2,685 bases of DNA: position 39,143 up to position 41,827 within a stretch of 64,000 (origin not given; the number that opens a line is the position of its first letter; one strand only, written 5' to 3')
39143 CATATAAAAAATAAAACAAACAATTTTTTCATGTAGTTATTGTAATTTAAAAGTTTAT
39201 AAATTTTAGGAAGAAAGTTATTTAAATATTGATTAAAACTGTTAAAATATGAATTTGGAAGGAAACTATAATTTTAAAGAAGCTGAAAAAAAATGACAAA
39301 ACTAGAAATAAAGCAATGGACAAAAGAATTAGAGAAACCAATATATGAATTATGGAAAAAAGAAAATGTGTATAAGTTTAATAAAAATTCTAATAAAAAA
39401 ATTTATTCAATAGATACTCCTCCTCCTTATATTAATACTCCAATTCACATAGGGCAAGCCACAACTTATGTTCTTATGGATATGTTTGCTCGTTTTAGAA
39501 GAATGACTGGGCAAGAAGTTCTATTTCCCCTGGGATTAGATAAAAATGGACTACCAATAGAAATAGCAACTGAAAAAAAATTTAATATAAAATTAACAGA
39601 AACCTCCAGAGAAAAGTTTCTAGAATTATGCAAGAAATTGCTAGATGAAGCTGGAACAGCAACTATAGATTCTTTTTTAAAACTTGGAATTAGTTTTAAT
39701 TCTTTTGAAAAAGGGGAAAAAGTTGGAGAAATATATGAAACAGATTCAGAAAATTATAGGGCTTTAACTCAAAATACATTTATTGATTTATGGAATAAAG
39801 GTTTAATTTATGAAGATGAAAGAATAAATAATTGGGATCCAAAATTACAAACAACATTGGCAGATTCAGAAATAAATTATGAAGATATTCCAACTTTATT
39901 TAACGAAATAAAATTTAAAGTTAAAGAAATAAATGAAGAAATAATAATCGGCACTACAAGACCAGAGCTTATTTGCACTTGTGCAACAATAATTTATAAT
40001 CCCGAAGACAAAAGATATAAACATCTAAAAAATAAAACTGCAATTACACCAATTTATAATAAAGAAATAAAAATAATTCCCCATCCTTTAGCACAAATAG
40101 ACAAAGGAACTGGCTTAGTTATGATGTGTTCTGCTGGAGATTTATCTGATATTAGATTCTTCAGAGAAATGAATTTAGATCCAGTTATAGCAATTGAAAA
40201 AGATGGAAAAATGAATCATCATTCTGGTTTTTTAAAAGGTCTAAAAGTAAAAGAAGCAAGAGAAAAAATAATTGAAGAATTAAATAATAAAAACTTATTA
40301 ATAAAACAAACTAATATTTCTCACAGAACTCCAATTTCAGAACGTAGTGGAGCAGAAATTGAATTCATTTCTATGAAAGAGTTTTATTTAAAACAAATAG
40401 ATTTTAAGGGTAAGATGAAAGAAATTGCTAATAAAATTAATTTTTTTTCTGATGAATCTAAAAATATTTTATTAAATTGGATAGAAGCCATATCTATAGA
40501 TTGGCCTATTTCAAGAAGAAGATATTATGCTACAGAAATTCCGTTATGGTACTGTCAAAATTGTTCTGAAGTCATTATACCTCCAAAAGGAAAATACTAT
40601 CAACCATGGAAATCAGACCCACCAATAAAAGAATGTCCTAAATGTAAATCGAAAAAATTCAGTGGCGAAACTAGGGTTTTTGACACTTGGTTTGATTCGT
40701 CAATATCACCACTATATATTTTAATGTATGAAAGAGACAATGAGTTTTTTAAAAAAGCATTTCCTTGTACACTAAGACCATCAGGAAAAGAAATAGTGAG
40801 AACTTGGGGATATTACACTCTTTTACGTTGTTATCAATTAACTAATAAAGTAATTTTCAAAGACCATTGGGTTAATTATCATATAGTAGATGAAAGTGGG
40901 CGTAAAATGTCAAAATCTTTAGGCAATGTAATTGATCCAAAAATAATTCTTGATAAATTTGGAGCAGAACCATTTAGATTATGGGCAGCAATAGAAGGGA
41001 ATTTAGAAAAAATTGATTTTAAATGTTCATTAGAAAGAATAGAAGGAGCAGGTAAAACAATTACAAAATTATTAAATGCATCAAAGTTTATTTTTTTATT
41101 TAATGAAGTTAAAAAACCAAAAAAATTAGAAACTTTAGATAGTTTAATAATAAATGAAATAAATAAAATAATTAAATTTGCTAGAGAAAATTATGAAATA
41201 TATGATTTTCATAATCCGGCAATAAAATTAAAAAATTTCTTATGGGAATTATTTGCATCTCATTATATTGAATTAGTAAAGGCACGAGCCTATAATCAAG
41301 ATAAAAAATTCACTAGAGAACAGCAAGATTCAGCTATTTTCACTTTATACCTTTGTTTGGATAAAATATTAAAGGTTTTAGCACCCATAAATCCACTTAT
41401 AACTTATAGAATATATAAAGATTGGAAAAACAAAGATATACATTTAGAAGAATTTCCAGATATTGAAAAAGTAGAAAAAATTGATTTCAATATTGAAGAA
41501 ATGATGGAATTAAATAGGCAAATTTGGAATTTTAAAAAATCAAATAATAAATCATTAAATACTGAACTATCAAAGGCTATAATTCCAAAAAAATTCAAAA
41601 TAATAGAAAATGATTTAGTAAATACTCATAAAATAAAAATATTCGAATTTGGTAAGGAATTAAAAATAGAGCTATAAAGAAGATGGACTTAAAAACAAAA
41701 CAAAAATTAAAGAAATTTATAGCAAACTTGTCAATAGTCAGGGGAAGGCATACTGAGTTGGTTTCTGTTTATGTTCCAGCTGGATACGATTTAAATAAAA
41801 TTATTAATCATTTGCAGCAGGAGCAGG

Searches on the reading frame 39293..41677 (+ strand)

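Call 17: search_protein_families(library=pfam, proteins=[window:39293-41677:+], max_evalue=0.00001)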
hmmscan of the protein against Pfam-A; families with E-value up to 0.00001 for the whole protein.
window:39293-41677:+ (794 aa): 5 families
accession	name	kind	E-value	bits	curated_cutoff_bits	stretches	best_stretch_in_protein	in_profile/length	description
PF00133.28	tRNA-synt_1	-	6.9e-74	249.5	22.7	1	17-571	2-408/414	tRNA synthetases class I (I, L, M and V)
PF09334.17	tRNA-synt_1g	-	1.9e-26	93.2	20.1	2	40-195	3-136/391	tRNA synthetases class I (M)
PF08264.19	Anticodon_1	-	8.7e-23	81.3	25.1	1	616-762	1-147/148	Anticodon-binding domain of tRNA ligase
PF01406.26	tRNA-synt_1e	-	4.9e-06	26.6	27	0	522-577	237-292/301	tRNA synthetases class I (C) catalytic domain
PF13603.12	tRNA-synt_1_2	-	8.2e-06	25.9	25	0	246-307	85-146/185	Leucyl-tRNA synthetase, editing domain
